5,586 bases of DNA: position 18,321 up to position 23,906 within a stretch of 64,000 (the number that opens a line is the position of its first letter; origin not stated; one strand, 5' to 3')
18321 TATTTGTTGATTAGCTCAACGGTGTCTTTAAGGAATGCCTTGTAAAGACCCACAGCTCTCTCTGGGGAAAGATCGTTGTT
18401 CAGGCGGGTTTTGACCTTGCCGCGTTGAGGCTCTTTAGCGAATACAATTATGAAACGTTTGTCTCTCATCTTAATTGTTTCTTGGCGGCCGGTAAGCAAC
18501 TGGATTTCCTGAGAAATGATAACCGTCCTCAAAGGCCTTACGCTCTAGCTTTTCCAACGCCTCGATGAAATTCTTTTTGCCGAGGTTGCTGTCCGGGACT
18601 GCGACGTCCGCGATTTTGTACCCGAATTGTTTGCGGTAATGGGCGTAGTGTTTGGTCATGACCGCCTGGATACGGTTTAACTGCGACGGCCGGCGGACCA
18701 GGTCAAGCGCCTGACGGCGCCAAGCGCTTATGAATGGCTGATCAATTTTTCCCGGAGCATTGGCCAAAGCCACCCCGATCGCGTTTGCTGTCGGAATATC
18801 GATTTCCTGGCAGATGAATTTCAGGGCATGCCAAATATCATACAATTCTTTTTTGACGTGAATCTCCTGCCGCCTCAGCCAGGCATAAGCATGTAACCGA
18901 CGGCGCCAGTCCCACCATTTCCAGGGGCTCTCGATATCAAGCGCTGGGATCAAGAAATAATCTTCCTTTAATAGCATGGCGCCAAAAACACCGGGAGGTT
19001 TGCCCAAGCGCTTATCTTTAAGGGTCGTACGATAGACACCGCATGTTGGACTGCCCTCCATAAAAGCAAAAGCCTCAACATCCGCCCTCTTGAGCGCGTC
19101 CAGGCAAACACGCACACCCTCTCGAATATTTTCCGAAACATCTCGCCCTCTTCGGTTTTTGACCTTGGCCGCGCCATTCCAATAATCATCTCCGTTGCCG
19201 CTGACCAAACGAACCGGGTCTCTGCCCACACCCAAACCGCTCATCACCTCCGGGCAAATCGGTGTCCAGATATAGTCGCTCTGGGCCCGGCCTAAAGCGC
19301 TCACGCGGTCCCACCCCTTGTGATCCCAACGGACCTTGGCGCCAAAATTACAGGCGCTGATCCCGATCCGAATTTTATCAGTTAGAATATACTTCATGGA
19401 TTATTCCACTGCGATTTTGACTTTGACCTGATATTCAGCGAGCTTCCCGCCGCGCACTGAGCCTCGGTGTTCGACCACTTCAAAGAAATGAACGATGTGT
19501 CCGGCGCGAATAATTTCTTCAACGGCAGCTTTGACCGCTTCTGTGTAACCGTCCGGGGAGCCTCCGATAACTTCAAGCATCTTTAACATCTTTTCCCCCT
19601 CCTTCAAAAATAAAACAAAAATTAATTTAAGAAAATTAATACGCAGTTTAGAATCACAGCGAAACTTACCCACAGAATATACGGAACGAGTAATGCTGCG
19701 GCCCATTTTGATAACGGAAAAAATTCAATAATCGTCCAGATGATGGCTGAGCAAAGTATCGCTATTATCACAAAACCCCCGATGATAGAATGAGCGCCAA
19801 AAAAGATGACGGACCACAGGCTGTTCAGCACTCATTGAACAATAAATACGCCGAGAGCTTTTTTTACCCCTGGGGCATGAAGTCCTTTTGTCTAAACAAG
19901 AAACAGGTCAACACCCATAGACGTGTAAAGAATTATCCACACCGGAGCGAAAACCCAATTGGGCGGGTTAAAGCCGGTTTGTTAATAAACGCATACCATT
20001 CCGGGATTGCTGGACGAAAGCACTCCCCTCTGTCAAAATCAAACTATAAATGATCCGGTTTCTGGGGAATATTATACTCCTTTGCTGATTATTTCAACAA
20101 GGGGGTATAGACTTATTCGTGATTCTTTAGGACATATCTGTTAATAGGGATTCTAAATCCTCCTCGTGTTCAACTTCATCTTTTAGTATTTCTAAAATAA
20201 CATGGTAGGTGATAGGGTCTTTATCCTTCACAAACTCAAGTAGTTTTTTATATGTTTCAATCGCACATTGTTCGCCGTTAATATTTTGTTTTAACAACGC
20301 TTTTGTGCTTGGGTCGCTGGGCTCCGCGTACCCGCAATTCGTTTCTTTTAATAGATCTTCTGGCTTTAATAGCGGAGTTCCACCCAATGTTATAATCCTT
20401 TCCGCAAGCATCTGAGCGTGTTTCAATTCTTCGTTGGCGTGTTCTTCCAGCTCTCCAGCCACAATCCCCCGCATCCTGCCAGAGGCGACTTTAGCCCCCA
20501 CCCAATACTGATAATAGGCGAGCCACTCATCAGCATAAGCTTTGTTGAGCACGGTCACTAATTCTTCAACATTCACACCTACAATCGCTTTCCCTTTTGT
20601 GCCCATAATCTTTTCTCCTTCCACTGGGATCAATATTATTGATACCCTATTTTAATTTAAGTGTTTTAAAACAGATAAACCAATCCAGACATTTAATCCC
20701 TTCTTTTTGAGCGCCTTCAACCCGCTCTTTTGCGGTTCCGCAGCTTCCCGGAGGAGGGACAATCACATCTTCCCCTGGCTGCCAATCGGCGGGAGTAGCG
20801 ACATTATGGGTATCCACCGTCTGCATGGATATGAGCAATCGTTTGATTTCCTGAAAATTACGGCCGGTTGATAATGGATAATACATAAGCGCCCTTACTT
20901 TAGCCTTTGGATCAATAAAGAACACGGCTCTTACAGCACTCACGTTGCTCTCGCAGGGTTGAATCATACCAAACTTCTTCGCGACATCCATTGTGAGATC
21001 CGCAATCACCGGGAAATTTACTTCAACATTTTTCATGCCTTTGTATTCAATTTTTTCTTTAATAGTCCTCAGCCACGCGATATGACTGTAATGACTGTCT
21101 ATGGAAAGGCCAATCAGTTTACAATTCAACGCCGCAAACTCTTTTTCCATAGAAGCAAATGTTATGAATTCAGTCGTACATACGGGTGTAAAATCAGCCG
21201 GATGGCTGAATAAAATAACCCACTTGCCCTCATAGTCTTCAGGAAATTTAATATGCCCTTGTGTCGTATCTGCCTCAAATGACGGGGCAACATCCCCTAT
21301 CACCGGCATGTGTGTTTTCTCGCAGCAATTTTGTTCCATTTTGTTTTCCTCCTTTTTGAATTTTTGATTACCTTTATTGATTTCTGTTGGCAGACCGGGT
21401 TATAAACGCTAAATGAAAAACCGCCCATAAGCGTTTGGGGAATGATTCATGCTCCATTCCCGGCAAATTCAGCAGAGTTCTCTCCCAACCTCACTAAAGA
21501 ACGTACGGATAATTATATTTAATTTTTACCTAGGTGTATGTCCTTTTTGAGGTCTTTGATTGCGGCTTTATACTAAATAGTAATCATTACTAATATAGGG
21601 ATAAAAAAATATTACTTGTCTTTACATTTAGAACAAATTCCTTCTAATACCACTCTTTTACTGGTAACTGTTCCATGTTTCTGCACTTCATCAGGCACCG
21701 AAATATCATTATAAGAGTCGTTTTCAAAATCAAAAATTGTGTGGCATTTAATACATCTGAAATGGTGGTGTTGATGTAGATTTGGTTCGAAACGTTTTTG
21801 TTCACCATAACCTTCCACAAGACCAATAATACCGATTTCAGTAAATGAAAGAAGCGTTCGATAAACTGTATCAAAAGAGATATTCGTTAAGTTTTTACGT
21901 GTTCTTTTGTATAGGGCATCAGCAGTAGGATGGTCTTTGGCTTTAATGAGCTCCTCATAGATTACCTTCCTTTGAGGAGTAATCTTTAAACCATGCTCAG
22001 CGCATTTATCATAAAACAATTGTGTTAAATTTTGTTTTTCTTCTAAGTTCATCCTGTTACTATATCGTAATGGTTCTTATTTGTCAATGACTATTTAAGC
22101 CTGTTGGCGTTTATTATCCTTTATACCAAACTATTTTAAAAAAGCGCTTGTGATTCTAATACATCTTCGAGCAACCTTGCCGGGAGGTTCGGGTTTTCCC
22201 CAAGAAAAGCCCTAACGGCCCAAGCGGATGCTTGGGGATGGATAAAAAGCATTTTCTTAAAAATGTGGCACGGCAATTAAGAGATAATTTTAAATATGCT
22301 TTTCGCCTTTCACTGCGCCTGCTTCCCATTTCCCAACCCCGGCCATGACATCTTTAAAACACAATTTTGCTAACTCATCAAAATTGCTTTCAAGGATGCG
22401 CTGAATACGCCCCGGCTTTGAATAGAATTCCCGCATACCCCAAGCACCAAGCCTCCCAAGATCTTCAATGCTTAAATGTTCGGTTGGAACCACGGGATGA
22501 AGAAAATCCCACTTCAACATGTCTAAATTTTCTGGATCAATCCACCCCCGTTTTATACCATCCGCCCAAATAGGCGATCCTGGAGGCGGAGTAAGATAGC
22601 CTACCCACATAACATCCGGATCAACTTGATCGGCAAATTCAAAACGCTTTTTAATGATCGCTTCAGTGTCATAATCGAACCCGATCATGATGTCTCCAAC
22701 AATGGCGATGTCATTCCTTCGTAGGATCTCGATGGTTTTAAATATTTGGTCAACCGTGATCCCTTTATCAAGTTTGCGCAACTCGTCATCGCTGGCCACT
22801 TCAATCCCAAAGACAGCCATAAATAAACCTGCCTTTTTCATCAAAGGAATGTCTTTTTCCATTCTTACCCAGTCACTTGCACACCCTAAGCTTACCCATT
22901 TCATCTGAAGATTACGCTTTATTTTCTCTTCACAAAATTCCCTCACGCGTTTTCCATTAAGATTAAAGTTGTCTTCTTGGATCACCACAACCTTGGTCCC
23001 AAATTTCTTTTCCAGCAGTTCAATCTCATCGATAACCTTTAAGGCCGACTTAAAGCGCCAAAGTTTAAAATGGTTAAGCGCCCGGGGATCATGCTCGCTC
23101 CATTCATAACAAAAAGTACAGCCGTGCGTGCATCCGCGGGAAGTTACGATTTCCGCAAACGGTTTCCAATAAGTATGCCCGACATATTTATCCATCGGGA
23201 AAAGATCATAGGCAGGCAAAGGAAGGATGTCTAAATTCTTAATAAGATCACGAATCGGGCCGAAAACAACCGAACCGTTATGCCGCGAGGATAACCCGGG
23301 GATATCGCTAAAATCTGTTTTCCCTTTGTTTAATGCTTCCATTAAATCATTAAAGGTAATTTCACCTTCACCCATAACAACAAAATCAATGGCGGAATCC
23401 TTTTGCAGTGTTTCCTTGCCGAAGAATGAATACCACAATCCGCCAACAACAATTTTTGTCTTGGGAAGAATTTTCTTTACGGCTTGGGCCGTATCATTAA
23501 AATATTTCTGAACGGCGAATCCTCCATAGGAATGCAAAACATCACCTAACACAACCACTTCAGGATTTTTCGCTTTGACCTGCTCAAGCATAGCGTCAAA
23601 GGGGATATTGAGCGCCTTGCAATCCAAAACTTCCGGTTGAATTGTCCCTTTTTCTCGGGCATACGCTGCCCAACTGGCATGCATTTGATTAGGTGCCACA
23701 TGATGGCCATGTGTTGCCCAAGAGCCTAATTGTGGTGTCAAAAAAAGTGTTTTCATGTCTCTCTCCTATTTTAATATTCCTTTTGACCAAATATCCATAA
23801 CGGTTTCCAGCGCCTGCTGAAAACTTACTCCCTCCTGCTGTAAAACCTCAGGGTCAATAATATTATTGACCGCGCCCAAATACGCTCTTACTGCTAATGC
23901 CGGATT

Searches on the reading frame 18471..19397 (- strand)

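Call 79: search_protein_families(library=pfam, proteins=[window:18471-19397:-], max_evalue=0.00001)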
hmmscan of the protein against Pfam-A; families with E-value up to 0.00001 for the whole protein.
window:18471-19397:- (308 aa): 1 family
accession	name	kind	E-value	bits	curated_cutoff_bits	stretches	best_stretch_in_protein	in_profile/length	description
PF04463.17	2-thiour_desulf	-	7.8e-25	88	34.7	1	11-148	1-135/141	2-thiouracil desulfurase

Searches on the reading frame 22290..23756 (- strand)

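Call 53: search_protein_families(library=pfam, proteins=[window:22290-23756:-], max_evalue=0.00001)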
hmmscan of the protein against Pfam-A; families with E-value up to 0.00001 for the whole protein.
window:22290-23756:- (488 aa): 2 families
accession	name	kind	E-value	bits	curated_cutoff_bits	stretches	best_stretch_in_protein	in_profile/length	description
PF04055.27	Radical_SAM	-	3.2e-19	70.1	29.5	1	203-374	1-165/166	Radical SAM superfamily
PF02310.24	B12-binding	-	1.7e-10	41.2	32.1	1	30-138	21-120/121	B12 binding domain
